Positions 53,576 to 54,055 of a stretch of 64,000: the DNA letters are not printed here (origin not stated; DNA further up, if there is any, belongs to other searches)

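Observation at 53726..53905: Uncalled 59-aa mini-protein that is little more than a signal peptide plus a PEP/PID-CTERM-like sorting tail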

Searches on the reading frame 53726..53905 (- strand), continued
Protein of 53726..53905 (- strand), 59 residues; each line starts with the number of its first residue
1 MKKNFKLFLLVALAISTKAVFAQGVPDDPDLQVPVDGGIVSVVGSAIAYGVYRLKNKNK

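Call 62: find_encoding_contigs(protein=P0212, flank=10000, max_places=3)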
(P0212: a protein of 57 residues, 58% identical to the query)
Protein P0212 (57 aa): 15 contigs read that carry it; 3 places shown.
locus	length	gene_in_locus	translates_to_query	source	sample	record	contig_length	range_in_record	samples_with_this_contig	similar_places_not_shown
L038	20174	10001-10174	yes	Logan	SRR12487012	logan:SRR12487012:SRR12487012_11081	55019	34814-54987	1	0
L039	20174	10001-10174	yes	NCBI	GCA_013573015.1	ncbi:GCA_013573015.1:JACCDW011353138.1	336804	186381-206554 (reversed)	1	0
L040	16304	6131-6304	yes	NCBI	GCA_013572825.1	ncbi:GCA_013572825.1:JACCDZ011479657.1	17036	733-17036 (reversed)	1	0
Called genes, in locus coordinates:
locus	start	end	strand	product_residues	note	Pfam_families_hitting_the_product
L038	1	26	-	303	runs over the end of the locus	PF01145:Band_7, PF16200:Band_7_C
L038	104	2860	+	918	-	PF15902:Sortilin-Vps10 (faint), PF18962:Por_Secre_tail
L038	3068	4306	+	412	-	PF03062:MBOAT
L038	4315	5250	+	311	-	-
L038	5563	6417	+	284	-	-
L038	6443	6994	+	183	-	-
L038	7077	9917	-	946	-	PF14903:WG_beta_rep (faint)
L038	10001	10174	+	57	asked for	-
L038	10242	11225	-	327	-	PF00248:Aldo_ket_red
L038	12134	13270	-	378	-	-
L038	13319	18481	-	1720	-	PF25778:DUF7948, PF06739:SBBP (weak), PF18911:PKD_4, PF00801:PKD (weak), PF18911:PKD_4, PF00801:PKD (weak), PF18911:PKD_4, PF18962:Por_Secre_tail (weak)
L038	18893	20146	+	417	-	-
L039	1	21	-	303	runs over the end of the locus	PF01145:Band_7, PF16200:Band_7_C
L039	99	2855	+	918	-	PF15902:Sortilin-Vps10 (faint), PF18962:Por_Secre_tail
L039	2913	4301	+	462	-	PF03062:MBOAT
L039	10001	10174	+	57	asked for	-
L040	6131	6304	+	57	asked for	-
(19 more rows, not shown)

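Call 63: find_encoding_contigs(protein=P0231, flank=10000, max_places=2)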
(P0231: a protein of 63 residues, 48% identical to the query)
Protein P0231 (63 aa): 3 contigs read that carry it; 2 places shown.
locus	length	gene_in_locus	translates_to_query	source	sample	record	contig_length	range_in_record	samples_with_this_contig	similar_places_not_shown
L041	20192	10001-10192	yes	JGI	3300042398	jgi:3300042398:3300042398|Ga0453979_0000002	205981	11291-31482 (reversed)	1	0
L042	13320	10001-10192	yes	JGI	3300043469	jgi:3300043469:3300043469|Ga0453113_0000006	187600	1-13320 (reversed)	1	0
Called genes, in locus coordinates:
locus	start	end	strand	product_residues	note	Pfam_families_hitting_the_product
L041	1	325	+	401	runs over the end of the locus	PF01637:ATPase_2 (faint), PF13173:AAA_14, PF13635:DUF4143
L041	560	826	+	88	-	PF00403:HMA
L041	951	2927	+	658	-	PF07732:Cu-oxidase_3, PF07731:Cu-oxidase_2, PF18962:Por_Secre_tail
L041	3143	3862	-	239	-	PF02754:CCG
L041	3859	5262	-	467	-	PF11700:ATG22, PF13347:MFS_2 (faint), PF07690:MFS_1, PF00083:Sugar_tr (weak), PF07690:MFS_1 (weak)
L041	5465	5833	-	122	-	PF01381:HTH_3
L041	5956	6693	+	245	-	-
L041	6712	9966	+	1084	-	PF12951:PATR, PF21722:Gly_rich_2, PF12951:PATR, PF18962:Por_Secre_tail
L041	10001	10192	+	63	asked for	PF28310:PID_CTERM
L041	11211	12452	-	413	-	PF06689:zf-C4_ClpX, PF00493:MCM (weak), PF00158:Sigma54_activat (faint), PF00004:AAA, PF07724:AAA_2, PF07728:AAA_5 (weak), PF10431:ClpB_D2-small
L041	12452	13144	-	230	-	PF00574:CLP_protease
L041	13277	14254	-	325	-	PF02779:Transket_pyr, PF02780:Transketolase_C, PF17147:PFOR_II (faint)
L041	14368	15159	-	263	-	PF00072:Response_reg, PF04397:LytTR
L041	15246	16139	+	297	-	PF10672:Methyltrans_SAM (weak), PF03602:Cons_hypoth95 (weak)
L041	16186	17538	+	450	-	PF00324:AA_permease, PF13520:AA_permease_2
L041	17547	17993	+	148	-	PF08818:DUF1801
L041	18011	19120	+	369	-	PF09411:PagL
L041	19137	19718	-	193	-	PF07920:DUF1684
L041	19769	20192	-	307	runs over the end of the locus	PF11551:Omp28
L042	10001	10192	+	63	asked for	PF28310:PID_CTERM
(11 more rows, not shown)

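Call 74: list_cluster_members(proteins=[window:53729-53905:-, P0005, P0163, P0168, P0212, P0231, P0248, P0274, P0205, P0253])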
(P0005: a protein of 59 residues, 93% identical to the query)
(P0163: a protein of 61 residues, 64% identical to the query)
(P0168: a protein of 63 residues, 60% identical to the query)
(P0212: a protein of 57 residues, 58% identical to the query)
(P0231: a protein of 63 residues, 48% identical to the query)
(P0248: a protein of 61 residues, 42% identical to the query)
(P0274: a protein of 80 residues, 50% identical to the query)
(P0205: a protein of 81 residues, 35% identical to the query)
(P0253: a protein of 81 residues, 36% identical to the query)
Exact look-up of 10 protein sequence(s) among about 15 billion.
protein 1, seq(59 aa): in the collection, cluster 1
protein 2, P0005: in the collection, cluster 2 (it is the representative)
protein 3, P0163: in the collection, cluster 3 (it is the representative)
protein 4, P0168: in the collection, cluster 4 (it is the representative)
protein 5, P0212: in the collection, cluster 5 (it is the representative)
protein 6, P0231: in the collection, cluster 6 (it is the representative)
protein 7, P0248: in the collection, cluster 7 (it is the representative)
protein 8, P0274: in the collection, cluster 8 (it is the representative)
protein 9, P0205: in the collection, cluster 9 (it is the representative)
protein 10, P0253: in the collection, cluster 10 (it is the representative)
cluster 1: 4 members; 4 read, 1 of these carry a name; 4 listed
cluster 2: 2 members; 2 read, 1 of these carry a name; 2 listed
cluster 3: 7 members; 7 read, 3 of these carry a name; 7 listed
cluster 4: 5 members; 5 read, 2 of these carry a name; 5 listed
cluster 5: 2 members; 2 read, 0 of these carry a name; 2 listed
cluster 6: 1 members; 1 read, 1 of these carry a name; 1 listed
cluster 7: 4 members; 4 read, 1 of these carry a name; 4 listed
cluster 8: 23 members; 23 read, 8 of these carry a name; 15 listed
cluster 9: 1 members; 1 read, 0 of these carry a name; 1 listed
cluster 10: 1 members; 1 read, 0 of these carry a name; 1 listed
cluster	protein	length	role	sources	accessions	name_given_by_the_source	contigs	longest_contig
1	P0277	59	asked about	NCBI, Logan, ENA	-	-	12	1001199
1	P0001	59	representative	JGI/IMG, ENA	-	hypothetical protein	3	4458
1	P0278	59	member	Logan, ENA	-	-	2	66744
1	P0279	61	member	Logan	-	-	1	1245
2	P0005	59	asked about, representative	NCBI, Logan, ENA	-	-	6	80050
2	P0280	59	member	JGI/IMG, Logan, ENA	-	hypothetical protein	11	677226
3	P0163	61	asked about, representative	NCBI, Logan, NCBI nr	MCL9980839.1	MAG: hypothetical protein NBV77_05275 [Bacteroidia bacterium] | hypothetical protein [Bacteroidia bacterium]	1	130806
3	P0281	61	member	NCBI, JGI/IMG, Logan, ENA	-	hypothetical protein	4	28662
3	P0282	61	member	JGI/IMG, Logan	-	hypothetical protein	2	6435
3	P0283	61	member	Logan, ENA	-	-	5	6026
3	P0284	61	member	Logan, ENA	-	-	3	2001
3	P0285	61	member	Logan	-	-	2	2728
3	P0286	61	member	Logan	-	-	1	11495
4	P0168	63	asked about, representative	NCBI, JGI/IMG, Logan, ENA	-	hypothetical protein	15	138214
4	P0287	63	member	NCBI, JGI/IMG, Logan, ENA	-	hypothetical protein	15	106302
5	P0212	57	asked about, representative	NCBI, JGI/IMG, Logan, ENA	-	-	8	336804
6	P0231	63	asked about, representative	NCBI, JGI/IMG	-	hypothetical protein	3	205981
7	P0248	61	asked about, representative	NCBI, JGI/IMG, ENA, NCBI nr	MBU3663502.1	MAG: hypothetical protein FGM41_09940 [Bacteroidetes bacterium] | hypothetical protein | hypothetical protein [Bacteroidota bacterium]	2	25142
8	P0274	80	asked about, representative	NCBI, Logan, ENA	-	-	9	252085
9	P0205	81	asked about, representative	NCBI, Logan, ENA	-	-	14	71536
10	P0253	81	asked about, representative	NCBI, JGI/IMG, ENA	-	-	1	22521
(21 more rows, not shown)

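Call 75: find_encoding_contigs(protein=P0250, flank=10000, max_places=2)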
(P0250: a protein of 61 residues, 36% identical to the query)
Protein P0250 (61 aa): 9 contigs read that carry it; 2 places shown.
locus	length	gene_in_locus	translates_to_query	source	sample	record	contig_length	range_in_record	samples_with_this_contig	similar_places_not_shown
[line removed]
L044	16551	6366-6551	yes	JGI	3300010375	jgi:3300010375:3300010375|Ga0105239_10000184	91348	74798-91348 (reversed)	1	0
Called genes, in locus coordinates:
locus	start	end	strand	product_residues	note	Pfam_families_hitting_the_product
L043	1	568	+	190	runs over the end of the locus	PF13580:SIS_2, PF01380:SIS (weak)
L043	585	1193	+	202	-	PF08645:PNK3P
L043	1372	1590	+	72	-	PF01176:eIF-1a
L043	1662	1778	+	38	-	PF00444:Ribosomal_L36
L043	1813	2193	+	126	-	PF00416:Ribosomal_S13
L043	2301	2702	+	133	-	PF00411:Ribosomal_S11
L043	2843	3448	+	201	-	PF00163:Ribosomal_S4, PF01479:S4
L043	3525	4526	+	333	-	PF01193:RNA_pol_L, PF01000:RNA_pol_A_bac, PF03118:RNA_pol_A_CTD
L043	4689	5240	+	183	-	PF01196:Ribosomal_L17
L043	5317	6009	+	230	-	-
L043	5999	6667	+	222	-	-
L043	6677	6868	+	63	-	-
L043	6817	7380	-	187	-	-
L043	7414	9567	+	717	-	PF10459:Peptidase_S46, PF13365:Trypsin_2 (faint)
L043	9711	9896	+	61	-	PF28310:PID_CTERM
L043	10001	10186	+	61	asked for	PF28310:PID_CTERM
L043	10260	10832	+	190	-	-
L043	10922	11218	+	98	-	-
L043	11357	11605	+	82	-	-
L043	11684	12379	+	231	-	PF01292:Ni_hydr_CYTB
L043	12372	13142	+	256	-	PF00174:Oxidored_molyb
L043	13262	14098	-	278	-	PF13509:S1_2, PF17783:WHD_CvfB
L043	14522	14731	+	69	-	-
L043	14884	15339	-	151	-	PF14088:DUF4268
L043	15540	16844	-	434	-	-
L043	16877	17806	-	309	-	PF18962:Por_Secre_tail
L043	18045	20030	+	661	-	PF13509:S1_2 (faint), PF00575:S1, PF21710:Spt6_S1 (faint), PF00575:S1, PF23459:S1_RRP5 (weak), PF00575:S1, PF23459:S1_RRP5 (weak), PF00575:S1 (weak)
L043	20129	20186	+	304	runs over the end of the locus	PF07394:DUF1501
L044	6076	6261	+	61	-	PF28310:PID_CTERM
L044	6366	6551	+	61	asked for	PF28310:PID_CTERM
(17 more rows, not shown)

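Call 76: find_encoding_contigs(protein=P0274, flank=10000, max_places=2)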
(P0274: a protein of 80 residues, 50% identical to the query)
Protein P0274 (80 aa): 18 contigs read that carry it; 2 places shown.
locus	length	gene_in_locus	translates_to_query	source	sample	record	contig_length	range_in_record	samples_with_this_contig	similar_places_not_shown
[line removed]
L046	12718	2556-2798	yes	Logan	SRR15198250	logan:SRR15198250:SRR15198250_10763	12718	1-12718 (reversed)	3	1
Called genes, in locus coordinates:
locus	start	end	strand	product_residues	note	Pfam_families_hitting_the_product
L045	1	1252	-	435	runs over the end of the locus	PF15711:ILEI (faint), PF18962:Por_Secre_tail (weak)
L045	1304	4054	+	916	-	PF15902:Sortilin-Vps10 (faint), PF02012:BNR (faint), PF18962:Por_Secre_tail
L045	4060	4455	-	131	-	PF12844:HTH_19, PF13560:HTH_31, PF01381:HTH_3, PF13443:HTH_26 (weak)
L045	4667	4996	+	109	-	-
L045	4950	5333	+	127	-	-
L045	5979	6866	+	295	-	-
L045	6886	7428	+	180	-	-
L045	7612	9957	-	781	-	PF14903:WG_beta_rep (faint)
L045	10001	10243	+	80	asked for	-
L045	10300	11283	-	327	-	PF00248:Aldo_ket_red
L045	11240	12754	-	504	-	-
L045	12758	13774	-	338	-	PF01408:GFO_IDH_MocA, PF03447:NAD_binding_3 (weak), PF02894:GFO_IDH_MocA_C, PF22725:GFO_IDH_MocA_C3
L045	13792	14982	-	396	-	PF13439:Glyco_transf_4, PF20706:GT4-conflict, PF00534:Glycos_transf_1, PF13692:Glyco_trans_1_4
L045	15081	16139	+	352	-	PF02350:Epimerase_2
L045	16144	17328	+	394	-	PF00534:Glycos_transf_1, PF13692:Glyco_trans_1_4, PF13524:Glyco_trans_1_2 (weak)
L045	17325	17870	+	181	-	-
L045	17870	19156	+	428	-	PF00155:Aminotran_1_2 (faint), PF00266:Aminotran_5, PF01053:Cys_Met_Meta_PP (weak)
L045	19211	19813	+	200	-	-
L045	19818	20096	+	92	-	-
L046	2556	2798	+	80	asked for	-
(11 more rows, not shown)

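Call 77: search_protein_families(library=ncbifam, proteins=[L038:6443-6994:+, L038:5563-6417:+, L045:6886-7428:+, L045:5979-6866:+, L043:10260-10832:+, L043:10922-11218:+, L043:9711-9896:+, L041:5956-6693:+, L038:10001-10174:+], max_evalue=0.01)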
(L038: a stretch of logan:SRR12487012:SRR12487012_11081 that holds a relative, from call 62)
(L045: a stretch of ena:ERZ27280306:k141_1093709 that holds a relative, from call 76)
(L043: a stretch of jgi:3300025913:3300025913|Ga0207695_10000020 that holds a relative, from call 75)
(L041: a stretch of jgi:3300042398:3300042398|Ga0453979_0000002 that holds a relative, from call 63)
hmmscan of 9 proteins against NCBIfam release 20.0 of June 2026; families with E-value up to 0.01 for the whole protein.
L038:6443-6994:+ (183 aa): 0 families

L038:5563-6417:+ (284 aa): 0 families

L045:6886-7428:+ (180 aa): 0 families

L045:5979-6866:+ (295 aa): 0 families

L043:10260-10832:+ (190 aa): 0 families

L043:10922-11218:+ (98 aa): 0 families

L043:9711-9896:+ (61 aa): 1 family
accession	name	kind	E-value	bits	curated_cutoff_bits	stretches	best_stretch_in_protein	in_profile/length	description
NF046080.1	PID_CTERM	domain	7.2e-13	48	26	1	34-58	1-25/25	PID-CTERM protein-sorting domain-containing protein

L041:5956-6693:+ (245 aa): 0 families

L038:10001-10174:+ (57 aa): 1 family
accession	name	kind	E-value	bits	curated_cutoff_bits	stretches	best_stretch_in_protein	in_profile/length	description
NF046080.1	PID_CTERM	domain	0.00077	19.3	26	1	30-52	1-23/25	PID-CTERM protein-sorting domain-containing protein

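Call 96: find_related_loci(query=A6, collection=viral_contigs, flank=10000)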
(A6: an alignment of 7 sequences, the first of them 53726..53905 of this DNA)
Query A6 (59 aa) in viral_contigs; peptide patterns used: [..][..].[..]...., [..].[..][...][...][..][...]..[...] (x = any residue, [..] = any of these).
83 stretches matched a pattern, but none encodes a relative of the query by tblastn (E <= 1e-3).
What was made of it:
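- Tried and rejected: A viral-contig scan with the mini-protein profile found nothing (call 96).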
